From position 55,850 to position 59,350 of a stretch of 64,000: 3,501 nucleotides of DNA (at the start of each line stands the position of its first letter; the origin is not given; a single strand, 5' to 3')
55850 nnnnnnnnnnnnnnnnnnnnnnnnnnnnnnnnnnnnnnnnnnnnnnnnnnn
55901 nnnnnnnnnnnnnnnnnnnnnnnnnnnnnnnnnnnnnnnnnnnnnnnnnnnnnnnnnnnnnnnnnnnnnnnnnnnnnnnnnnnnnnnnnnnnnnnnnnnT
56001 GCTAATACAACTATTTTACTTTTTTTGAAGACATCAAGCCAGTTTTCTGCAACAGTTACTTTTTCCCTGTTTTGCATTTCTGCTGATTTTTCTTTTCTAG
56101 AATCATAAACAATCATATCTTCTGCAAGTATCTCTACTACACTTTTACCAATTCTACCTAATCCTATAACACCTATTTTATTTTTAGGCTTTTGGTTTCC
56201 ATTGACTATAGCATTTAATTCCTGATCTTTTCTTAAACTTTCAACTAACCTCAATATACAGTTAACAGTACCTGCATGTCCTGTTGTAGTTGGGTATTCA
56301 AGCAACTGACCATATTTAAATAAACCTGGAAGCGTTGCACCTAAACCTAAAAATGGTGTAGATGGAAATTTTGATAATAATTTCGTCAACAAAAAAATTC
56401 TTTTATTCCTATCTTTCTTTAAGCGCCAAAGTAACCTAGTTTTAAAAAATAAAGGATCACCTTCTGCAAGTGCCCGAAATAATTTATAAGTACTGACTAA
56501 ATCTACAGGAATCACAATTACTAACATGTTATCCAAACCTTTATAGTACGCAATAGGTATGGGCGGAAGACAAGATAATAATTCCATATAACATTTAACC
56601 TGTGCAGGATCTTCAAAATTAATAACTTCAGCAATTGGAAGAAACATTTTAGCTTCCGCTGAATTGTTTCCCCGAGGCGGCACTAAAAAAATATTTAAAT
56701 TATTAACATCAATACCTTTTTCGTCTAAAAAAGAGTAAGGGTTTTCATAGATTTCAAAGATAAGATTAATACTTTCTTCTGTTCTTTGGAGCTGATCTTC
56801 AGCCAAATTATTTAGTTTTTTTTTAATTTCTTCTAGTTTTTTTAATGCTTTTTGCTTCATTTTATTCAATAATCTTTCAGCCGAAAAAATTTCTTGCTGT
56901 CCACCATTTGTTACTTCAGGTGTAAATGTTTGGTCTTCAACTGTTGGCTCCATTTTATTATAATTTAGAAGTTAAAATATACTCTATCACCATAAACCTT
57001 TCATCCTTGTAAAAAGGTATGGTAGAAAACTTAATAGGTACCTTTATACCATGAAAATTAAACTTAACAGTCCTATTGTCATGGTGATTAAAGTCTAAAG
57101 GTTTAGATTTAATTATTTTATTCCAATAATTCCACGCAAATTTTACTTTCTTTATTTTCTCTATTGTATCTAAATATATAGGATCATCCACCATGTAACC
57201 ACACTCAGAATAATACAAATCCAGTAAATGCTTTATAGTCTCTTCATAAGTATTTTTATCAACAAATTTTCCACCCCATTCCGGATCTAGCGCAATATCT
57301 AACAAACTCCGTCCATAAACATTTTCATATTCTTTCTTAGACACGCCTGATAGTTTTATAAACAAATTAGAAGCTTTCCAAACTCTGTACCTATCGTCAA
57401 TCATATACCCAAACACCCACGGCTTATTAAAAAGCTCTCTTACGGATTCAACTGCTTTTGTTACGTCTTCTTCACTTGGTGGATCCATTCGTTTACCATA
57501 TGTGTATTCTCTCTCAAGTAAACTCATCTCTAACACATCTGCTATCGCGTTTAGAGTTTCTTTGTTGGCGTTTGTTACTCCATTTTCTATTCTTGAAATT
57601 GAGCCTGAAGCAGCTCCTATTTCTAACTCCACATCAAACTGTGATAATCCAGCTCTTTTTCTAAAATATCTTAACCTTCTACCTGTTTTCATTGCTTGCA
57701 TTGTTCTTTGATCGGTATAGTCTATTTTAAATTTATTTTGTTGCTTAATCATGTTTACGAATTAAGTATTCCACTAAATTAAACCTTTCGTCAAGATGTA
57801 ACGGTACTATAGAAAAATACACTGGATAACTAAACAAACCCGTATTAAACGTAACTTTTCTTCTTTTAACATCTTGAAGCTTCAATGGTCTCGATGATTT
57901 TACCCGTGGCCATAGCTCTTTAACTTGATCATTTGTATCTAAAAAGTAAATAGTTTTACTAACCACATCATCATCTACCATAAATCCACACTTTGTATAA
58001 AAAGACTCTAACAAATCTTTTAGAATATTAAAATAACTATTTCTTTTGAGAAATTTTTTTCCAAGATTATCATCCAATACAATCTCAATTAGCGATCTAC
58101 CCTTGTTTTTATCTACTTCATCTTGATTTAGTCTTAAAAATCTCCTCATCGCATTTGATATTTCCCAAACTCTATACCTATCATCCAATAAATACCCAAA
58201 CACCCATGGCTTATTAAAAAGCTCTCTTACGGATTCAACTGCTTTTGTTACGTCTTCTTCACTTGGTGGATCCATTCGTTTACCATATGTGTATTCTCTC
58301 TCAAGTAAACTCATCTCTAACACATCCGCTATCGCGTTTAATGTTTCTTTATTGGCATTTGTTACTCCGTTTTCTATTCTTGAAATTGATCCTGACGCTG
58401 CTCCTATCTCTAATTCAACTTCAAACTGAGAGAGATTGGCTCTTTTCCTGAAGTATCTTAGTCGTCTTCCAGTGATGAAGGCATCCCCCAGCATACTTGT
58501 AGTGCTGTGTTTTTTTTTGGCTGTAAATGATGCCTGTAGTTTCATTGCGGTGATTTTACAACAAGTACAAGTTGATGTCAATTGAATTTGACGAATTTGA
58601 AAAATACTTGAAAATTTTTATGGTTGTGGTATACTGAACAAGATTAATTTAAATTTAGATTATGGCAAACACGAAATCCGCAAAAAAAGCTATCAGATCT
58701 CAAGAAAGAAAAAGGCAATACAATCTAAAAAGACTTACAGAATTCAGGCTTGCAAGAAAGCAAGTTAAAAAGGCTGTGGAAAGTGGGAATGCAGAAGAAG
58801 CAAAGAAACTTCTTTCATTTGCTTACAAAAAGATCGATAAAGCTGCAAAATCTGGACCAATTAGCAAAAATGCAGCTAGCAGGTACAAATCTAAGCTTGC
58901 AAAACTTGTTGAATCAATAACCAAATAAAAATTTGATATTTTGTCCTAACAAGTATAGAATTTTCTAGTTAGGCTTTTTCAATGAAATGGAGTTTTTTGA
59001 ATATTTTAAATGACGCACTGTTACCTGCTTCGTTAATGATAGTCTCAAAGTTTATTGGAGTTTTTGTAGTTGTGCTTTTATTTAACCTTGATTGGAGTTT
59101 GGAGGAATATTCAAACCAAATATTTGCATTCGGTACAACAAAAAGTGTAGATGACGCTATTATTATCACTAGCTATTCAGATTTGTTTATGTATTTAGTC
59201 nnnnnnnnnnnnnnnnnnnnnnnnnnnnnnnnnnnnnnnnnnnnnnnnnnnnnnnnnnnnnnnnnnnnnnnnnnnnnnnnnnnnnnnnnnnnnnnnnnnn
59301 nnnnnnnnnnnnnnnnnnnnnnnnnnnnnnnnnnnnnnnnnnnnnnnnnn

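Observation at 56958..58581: Tandem XRE-HTH paralogues whose 5' halves are homogenised (~309-nt near-identical direct repeat, 787-bp period) while the 3' halves have diverged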

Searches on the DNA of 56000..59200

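Call 59: search_rna_families(source=window, start=56000, end=59200, threshold=evalue, max_evalue=1)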
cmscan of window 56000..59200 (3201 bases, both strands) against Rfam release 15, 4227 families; matches with E-value up to 1: 0.
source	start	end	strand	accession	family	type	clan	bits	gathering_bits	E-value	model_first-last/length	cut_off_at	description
